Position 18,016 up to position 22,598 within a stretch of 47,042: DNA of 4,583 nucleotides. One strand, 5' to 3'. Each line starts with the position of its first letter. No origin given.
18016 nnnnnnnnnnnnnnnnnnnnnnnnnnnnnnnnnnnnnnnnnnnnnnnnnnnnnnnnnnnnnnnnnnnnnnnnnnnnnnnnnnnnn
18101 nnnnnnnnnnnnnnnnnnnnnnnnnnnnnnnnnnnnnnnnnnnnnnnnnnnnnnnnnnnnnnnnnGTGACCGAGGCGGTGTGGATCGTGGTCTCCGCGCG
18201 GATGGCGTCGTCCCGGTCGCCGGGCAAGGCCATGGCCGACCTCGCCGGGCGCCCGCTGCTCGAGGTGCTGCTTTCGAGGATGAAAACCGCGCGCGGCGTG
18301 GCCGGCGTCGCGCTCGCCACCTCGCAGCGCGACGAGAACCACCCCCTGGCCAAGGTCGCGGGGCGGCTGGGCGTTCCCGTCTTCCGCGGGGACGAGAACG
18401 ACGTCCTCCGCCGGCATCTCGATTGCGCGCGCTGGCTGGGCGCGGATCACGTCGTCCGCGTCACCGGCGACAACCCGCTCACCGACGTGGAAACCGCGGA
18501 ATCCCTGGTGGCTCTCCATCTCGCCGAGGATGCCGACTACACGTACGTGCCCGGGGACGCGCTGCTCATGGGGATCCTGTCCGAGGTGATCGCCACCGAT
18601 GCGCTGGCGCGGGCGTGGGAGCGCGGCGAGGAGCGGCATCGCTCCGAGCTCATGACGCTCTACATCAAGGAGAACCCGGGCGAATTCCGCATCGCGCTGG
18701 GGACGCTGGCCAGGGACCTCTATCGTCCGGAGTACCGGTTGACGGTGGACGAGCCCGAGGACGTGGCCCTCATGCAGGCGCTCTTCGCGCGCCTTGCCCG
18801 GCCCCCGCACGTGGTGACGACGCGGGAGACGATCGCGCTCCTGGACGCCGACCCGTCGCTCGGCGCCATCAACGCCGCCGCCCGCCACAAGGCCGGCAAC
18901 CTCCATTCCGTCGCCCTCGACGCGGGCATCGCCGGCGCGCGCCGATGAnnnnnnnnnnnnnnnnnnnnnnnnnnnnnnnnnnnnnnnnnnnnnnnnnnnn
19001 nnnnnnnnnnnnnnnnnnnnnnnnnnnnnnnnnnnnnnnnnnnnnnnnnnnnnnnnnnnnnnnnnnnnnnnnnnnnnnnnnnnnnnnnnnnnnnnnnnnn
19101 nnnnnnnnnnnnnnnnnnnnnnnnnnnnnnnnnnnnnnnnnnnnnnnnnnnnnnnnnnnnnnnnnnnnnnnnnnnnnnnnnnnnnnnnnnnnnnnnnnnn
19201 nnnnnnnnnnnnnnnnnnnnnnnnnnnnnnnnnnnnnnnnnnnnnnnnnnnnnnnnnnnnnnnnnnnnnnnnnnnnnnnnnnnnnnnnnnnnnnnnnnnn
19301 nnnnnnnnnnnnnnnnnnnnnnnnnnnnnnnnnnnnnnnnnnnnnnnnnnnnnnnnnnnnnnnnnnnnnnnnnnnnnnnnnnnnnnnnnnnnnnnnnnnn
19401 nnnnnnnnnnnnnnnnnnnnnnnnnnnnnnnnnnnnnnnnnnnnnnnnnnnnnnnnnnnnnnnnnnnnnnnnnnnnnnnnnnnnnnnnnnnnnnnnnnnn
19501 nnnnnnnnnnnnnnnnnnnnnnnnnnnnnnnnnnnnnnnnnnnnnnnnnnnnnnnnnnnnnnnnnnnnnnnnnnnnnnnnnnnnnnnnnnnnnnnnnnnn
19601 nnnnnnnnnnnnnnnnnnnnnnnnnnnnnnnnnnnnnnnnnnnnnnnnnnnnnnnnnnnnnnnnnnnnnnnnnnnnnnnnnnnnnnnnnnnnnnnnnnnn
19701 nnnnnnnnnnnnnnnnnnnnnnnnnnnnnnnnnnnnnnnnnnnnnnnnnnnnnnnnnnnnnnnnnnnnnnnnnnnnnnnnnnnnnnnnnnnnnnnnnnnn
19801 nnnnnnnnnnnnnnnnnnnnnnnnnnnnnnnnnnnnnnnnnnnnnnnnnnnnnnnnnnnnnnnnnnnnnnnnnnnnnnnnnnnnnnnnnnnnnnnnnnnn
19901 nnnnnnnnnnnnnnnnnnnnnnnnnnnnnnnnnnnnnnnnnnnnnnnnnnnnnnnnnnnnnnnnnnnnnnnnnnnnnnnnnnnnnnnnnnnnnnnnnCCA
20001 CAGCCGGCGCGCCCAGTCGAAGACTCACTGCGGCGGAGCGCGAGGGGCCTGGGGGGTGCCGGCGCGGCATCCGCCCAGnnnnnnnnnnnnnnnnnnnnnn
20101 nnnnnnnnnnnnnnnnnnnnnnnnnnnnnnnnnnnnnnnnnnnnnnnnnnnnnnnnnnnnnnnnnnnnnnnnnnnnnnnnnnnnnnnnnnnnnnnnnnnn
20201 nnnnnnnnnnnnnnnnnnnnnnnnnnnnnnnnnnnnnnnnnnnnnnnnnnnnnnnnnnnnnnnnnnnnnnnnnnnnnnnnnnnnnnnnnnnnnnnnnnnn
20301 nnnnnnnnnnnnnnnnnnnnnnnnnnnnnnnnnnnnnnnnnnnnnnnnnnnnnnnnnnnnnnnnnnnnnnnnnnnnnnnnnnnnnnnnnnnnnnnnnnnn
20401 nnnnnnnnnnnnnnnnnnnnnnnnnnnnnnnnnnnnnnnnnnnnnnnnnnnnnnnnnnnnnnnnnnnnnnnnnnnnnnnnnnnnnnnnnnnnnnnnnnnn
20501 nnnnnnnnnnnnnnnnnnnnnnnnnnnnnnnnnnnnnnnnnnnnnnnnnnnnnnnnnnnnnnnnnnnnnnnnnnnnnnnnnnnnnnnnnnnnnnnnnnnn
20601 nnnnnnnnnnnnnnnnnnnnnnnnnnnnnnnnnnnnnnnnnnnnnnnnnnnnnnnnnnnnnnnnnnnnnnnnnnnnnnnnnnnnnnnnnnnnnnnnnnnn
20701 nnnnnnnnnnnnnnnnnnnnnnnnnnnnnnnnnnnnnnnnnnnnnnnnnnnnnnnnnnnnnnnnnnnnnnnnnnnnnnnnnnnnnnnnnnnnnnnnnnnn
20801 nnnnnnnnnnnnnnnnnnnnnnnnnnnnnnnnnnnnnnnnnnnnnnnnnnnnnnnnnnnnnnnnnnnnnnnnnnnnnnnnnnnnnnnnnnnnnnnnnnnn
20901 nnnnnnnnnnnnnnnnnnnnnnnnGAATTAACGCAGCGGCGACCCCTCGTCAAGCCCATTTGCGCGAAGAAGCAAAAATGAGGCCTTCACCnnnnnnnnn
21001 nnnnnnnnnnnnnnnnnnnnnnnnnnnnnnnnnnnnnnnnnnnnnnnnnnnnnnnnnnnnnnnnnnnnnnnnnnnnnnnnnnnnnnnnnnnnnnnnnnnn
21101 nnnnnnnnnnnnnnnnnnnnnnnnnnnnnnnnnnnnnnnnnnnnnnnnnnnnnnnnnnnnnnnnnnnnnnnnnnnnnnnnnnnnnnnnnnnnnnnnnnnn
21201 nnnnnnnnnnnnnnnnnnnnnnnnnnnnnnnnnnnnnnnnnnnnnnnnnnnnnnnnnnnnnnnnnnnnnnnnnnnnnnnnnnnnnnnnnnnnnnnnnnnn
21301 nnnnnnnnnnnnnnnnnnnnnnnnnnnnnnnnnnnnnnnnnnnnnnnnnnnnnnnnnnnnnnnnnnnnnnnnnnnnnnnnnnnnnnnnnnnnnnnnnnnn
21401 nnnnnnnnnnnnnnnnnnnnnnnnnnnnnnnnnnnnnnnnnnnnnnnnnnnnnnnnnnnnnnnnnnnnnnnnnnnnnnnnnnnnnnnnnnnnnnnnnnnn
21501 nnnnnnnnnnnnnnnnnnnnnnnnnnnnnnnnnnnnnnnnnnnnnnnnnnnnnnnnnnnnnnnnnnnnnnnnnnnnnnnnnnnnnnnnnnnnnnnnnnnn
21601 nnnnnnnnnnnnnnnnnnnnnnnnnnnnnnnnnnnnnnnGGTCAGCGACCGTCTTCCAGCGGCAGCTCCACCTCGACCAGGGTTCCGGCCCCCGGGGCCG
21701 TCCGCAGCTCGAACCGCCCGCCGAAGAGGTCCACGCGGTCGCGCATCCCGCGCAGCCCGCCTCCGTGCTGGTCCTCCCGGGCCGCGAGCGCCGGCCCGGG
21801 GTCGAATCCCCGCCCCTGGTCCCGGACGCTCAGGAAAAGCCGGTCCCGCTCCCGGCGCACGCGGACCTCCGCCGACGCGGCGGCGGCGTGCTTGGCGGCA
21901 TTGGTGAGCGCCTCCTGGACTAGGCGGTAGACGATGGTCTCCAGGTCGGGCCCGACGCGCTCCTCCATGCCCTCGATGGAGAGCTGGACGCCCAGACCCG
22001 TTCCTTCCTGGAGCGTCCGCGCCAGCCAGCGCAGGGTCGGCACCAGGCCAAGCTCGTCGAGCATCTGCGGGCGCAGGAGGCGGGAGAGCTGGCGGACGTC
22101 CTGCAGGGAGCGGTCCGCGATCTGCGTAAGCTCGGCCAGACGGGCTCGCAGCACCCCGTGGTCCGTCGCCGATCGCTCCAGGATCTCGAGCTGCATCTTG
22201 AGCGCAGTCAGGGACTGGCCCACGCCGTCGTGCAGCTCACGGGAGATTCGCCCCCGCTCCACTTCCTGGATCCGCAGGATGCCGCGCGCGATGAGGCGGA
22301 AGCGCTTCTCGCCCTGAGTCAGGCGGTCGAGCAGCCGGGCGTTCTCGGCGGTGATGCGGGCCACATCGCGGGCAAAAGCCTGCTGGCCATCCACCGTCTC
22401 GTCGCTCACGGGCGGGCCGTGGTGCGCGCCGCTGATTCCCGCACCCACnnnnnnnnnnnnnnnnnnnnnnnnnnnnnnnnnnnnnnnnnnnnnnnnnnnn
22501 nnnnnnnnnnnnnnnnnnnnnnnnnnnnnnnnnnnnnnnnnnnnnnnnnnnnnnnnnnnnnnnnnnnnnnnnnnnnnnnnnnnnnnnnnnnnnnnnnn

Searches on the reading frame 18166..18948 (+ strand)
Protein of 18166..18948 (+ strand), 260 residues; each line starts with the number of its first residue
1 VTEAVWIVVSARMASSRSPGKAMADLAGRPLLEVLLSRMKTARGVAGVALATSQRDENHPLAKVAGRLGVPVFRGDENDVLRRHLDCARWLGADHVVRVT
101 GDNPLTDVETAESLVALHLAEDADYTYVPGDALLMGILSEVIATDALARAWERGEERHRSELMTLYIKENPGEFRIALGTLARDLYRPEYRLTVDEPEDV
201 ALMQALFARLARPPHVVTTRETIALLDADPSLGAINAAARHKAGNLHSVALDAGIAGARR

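Call 7: search_protein_families(library=pfam, proteins=[window:18166-18948:+], max_evalue=0.01)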
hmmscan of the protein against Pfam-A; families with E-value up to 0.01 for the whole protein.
window:18166-18948:+ (260 aa): 2 families
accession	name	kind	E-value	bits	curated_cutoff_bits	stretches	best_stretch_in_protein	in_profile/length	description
PF02348.25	CTP_transf_3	-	4.5e-23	82.6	22.6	1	7-206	2-205/217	Cytidylyltransferase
PF12804.13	NTP_transf_3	-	4.3e-07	30.7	27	1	10-130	9-123/160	MobA-like NTP transferase domain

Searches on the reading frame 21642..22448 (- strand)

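Call 7: search_protein_families(library=pfam, proteins=[window:21642-22448:-], max_evalue=0.01)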
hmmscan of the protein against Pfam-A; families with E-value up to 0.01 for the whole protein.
window:21642-22448:- (268 aa): 3 families
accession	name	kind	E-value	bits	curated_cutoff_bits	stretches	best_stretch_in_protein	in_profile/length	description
PF07730.19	HisKA_3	-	3e-18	66.5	24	1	64-128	1-66/68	Histidine kinase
PF02518.31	HATPase_c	-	3.7e-16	60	26.4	1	171-265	4-110/111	Histidine kinase-, DNA gyrase B-, and HSP90-like ATPase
PF13581.12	HATPase_c_2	-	4.4e-07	30.4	27.4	1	175-233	34-103/127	Histidine kinase-like ATPase domain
